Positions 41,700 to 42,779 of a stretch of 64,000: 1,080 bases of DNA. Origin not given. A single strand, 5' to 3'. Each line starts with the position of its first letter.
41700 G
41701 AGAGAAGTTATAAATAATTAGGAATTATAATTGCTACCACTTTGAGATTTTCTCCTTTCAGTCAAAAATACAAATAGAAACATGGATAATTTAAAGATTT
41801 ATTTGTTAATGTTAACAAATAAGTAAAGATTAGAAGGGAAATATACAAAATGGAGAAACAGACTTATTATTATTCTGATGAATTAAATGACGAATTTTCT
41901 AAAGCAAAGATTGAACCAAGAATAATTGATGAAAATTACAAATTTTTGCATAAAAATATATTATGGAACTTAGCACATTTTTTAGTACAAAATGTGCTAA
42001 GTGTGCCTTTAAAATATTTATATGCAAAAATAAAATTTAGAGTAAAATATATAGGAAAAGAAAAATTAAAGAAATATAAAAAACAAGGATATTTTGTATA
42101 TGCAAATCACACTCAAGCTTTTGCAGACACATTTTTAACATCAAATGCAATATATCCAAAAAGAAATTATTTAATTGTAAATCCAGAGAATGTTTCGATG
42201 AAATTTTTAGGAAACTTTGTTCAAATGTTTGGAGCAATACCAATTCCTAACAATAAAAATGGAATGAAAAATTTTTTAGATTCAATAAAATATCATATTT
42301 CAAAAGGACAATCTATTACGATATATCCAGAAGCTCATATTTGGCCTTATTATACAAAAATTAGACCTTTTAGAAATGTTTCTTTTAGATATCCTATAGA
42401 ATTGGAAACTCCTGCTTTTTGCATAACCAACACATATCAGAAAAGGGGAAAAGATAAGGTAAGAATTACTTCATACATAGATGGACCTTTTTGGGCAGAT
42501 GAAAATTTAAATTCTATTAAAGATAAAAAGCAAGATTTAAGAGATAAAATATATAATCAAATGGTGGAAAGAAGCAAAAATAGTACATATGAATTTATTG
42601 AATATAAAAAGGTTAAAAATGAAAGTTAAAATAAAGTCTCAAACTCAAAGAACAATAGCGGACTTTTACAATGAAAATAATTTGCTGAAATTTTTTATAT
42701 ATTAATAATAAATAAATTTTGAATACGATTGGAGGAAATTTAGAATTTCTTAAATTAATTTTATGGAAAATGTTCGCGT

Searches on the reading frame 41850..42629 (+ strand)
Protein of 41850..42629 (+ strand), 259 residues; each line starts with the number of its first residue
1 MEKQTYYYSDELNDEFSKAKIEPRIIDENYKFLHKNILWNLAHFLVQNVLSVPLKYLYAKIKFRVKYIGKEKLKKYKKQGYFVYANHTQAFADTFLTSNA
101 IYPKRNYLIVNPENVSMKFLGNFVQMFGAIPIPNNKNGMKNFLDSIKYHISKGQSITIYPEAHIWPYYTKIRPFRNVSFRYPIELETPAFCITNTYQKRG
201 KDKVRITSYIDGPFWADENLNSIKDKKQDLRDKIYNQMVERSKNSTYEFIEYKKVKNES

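Call 68: find_encoding_contigs(protein=window:41850-42629:+, flank=1200, max_places=10)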
Protein window:41850-42629:+ (259 aa): 23 contigs read that carry it; 10 places shown.
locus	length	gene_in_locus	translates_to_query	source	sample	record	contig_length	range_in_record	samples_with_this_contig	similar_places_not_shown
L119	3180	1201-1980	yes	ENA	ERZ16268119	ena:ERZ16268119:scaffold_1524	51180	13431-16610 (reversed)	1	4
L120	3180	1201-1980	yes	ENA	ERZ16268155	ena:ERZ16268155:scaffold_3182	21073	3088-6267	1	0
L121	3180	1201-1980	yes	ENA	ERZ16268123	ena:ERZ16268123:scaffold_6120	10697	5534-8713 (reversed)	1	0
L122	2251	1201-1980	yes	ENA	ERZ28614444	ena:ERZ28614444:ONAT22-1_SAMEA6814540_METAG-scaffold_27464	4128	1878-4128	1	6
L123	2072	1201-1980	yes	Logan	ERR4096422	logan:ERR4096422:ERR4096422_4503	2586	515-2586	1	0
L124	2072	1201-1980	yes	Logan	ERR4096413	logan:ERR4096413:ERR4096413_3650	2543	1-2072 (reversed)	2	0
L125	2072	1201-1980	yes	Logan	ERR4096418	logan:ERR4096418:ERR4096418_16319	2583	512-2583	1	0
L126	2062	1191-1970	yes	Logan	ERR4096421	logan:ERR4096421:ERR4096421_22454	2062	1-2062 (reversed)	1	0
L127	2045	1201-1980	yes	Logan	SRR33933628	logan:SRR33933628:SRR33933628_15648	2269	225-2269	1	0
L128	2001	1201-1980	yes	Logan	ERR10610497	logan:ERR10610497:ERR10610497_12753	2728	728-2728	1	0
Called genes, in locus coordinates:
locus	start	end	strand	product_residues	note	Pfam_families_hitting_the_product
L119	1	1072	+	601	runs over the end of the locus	PF01501:Glyco_transf_8, PF01553:Acyltransferase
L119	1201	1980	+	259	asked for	PF01553:Acyltransferase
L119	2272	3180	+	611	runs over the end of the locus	PF02518:HATPase_c (weak), PF13589:HATPase_c_3, PF01119:DNA_mis_repair, PF08676:MutL_C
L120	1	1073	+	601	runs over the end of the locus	PF01501:Glyco_transf_8, PF01553:Acyltransferase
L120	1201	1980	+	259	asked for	PF01553:Acyltransferase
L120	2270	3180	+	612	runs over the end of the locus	PF02518:HATPase_c, PF13589:HATPase_c_3, PF01119:DNA_mis_repair, PF08676:MutL_C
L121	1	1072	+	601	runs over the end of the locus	PF01501:Glyco_transf_8, PF01553:Acyltransferase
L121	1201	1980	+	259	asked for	PF01553:Acyltransferase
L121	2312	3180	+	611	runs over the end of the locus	PF02518:HATPase_c (weak), PF13589:HATPase_c_3, PF01119:DNA_mis_repair, PF08676:MutL_C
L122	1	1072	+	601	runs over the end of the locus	PF01501:Glyco_transf_8, PF01553:Acyltransferase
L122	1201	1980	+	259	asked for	PF01553:Acyltransferase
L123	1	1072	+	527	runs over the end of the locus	?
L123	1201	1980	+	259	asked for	PF01553:Acyltransferase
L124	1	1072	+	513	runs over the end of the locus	?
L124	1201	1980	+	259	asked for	PF01553:Acyltransferase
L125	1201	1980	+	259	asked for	PF01553:Acyltransferase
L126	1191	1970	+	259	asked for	PF01553:Acyltransferase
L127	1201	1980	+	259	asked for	PF01553:Acyltransferase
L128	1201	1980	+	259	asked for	PF01553:Acyltransferase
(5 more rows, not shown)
